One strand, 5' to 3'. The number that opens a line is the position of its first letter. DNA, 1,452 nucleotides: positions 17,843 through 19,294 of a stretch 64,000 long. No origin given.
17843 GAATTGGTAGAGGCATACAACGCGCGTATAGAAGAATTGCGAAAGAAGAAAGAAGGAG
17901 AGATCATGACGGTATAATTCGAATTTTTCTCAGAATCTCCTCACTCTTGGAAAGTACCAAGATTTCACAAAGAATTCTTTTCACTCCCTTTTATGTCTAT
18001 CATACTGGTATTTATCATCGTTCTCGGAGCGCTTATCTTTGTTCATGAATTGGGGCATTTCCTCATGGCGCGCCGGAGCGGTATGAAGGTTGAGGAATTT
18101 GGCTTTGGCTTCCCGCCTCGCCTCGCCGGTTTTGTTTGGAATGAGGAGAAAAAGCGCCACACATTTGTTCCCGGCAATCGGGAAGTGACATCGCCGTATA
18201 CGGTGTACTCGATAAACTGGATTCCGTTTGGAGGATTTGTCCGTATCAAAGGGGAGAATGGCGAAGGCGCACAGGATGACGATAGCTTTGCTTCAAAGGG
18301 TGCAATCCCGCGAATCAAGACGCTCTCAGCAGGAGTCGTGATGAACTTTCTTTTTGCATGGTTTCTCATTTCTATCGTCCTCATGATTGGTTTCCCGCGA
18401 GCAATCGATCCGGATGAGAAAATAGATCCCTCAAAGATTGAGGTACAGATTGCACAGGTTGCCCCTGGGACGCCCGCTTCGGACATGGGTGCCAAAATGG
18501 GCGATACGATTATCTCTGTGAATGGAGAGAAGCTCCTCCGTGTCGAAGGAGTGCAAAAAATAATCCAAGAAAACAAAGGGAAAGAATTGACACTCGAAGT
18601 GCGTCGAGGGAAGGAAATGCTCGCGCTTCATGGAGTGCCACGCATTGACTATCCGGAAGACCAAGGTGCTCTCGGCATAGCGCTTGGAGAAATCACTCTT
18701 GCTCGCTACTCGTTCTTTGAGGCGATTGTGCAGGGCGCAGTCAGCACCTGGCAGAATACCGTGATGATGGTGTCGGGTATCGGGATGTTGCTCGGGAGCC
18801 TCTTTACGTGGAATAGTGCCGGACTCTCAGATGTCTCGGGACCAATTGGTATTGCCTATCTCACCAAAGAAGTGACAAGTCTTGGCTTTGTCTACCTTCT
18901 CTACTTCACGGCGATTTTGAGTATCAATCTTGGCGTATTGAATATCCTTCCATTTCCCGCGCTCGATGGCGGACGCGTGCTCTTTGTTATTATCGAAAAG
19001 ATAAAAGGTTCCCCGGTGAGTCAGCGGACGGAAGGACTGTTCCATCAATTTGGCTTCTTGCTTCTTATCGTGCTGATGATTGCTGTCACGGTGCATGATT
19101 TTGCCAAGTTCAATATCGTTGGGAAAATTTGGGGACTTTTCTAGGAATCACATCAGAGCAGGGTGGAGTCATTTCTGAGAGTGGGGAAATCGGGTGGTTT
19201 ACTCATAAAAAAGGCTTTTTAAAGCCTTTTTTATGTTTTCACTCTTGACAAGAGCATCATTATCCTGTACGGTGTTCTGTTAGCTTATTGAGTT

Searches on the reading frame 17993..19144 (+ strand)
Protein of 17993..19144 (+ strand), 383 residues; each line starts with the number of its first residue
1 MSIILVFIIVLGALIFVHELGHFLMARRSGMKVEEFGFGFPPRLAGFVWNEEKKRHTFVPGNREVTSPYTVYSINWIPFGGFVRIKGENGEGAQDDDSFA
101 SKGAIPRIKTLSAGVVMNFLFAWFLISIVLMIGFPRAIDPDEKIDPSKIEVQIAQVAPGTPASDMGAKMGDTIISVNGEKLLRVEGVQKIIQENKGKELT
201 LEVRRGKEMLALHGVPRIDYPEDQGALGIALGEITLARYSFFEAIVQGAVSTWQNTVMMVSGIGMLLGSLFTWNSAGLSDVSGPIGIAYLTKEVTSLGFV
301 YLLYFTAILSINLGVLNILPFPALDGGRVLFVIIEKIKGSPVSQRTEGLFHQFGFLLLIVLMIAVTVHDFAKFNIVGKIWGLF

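Call 68: search_protein_families(library=pfam, proteins=[window:17993-19144:+], max_evalue=0.0001)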
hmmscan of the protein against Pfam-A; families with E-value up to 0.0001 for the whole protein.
window:17993-19144:+ (383 aa): 4 families
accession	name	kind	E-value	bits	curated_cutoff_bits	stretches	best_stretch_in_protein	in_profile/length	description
PF02163.28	Peptidase_M50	-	2.6e-51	174.5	27.2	1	7-361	2-221/221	Peptidase family M50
PF17820.7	PDZ_6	-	3.9e-12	46.2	27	1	153-205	2-54/54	PDZ domain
PF13180.12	PDZ_2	-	9.8e-08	32.6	27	1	150-211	13-75/80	PDZ domain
PF00595.29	PDZ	-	1.4e-06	29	23.2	1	143-203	23-80/81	PDZ domain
